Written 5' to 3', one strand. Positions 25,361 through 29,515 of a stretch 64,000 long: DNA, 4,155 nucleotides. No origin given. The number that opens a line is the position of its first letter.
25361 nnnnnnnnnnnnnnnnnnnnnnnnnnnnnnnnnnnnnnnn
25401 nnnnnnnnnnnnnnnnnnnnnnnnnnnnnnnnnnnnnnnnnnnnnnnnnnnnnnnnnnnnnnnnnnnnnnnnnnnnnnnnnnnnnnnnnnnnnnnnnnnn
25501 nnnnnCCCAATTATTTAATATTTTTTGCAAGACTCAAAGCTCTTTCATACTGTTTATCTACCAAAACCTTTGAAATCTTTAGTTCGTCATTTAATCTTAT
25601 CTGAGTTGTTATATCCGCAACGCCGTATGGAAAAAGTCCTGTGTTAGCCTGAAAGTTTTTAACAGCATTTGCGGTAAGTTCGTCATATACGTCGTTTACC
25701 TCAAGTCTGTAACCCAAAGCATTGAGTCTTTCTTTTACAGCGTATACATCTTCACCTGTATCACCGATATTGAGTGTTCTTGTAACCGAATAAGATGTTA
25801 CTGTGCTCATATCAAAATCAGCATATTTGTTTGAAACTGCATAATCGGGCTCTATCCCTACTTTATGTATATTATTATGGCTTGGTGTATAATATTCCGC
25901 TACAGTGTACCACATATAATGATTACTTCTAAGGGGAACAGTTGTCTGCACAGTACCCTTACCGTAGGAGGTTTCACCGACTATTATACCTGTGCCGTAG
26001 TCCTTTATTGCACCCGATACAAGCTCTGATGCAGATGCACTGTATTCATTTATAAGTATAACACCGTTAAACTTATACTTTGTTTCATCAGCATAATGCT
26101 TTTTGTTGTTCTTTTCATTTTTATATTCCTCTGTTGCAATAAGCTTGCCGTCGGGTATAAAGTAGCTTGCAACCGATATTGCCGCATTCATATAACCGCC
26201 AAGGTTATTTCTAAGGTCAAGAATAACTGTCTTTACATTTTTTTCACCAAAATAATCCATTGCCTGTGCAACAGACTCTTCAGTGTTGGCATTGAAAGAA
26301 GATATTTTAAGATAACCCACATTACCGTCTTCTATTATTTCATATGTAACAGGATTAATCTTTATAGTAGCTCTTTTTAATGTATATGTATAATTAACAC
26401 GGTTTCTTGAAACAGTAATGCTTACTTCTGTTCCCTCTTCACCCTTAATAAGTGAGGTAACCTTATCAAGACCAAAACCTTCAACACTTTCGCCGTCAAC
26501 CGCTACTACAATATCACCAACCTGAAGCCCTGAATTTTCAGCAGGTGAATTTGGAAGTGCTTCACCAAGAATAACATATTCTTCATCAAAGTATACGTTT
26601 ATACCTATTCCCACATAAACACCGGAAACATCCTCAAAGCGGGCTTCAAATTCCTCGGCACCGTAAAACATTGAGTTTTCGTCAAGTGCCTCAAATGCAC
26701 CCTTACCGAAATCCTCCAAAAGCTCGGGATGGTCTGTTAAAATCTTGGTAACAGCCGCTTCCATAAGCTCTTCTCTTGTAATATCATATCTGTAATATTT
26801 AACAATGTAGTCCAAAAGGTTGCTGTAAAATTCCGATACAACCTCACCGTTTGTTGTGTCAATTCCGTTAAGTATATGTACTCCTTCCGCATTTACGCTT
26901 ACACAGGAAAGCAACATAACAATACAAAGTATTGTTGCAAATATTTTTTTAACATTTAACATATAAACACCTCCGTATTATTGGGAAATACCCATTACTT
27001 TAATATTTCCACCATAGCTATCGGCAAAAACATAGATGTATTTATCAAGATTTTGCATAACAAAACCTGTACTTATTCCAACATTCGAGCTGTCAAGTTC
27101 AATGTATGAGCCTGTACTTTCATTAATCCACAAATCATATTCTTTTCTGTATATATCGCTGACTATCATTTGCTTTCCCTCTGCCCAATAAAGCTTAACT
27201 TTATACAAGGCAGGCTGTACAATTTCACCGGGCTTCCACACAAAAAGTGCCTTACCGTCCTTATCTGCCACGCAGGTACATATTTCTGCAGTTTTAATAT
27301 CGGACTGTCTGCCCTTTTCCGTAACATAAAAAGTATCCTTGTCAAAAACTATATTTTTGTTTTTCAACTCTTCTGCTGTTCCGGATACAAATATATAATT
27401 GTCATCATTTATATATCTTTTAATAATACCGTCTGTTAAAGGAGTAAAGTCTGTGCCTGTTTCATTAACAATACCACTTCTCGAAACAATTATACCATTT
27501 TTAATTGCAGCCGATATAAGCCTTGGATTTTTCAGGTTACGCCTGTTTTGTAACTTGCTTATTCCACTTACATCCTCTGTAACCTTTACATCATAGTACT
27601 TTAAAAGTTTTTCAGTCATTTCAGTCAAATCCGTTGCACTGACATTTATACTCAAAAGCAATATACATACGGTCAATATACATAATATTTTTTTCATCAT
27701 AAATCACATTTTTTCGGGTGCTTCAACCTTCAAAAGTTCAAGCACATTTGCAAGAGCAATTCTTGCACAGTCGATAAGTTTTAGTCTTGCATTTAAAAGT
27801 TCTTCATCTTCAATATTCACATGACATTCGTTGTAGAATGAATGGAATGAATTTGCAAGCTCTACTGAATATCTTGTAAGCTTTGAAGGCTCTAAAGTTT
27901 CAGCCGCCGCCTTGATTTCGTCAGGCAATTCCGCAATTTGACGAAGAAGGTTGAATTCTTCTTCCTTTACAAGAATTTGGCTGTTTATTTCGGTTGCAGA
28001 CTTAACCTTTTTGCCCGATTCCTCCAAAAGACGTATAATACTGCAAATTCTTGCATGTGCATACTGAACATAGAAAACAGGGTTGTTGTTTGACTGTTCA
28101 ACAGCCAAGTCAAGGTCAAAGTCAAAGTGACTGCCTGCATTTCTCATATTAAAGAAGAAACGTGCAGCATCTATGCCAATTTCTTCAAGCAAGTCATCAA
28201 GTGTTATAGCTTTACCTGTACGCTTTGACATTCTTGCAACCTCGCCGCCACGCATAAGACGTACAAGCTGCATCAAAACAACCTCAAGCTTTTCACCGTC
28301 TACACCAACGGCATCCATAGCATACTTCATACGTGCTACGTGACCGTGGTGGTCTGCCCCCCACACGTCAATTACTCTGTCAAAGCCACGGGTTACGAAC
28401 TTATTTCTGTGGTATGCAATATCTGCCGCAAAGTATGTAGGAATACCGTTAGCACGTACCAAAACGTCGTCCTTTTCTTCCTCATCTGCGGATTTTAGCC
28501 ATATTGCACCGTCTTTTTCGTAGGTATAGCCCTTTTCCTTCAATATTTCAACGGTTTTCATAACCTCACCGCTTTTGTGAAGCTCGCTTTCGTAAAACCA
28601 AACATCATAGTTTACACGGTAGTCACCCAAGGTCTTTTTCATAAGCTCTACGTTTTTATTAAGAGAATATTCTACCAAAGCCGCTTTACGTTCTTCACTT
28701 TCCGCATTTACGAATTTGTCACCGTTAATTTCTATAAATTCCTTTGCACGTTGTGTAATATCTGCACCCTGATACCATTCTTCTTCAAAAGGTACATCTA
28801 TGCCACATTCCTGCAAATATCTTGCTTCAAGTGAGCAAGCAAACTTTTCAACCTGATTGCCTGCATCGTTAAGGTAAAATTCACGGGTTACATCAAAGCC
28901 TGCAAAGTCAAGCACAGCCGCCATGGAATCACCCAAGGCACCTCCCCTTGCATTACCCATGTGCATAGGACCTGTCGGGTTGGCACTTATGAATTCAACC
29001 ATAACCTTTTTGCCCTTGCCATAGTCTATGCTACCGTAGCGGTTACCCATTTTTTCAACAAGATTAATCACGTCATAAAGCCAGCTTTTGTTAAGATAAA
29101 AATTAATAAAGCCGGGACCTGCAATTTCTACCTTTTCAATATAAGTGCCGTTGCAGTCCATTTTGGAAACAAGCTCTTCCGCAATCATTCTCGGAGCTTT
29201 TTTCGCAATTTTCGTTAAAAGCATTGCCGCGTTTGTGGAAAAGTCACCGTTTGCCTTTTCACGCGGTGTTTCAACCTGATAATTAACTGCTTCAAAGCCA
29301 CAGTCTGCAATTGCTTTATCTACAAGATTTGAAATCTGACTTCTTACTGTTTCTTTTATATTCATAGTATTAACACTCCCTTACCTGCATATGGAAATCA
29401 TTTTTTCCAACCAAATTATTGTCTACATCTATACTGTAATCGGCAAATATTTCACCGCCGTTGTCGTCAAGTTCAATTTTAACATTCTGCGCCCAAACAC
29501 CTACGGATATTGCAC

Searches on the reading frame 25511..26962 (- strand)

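Call 31: search_protein_families(library=ncbifam, proteins=[window:25511-26962:-], max_evalue=1e-15)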
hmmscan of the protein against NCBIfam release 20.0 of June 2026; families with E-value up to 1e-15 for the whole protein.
window:25511-26962:- (483 aa): 10 families
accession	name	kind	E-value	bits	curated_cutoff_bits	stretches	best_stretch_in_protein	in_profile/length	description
TIGR00225.1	prc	subfamily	1.1e-85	287.7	218.6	1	76-379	10-317/335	C-terminal processing peptidase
NF052377.1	lmo1851_S41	exception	6.8e-79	265.7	725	1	77-477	66-465/468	lmo1851 family serine protease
NF045590.1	Cterm_S41_CtpC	exception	2.8e-63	214.1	665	1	96-377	95-379/418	carboxyl-terminal processing protease CtpC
NF045589.1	Cterm_S41_CtpB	exception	5.3e-62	209.8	633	1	94-377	94-381/416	carboxyl-terminal processing protease CtpB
NF045588.1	Cterm_S41_CtpA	exception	1e-61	209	625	1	110-382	104-382/401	carboxyl-terminal processing protease CtpA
TIGR03900.1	prc_long_Delta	hypoth_equivalog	4.8e-61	206.9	660.95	1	88-381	111-409/973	MXAN_5808 family serine peptidase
NF051464.1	tail_spec_CT441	exception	1e-52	179.8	700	1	87-382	217-531/645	tail-specific protease Tsp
NF045591.1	Cterm_S41_CtpZ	exception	6.1e-52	176.7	525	1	111-378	109-376/403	carboxyl-terminal processing protease CtpZ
NF008388.1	PRK11186.1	exception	1.4e-40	139.4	825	1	112-344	241-486/663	carboxy terminal-processing peptidase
NF058627.1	S41_Gfo1087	equivalog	2.6e-21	76.1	455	1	134-349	139-380/489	GFO_1087 family putative carboxy terminal peptidase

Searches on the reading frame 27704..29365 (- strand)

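Call 31: search_protein_families(library=ncbifam, proteins=[window:27704-29365:-], max_evalue=1e-15)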
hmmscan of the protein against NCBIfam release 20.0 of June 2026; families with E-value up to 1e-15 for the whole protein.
window:27704-29365:- (553 aa): 4 families
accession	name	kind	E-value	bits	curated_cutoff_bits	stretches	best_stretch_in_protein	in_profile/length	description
TIGR00456.1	argS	equivalog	4.8e-139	464.3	261.65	1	3-553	1-569/569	arginine--tRNA ligase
NF002446.0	PRK01611.3-3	equivalog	6.9e-64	216.2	399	2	1-180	3-176/636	arginine--tRNA ligase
NF002447.0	PRK01611.3-4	equivalog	1.3e-62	212.2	460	2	4-335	2-333/613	arginine--tRNA ligase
NF045898.1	ArgS_rel_codon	equivalog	3e-36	125.5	340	2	358-553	130-327/327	ArgS-related anticodon-binding protein NrtL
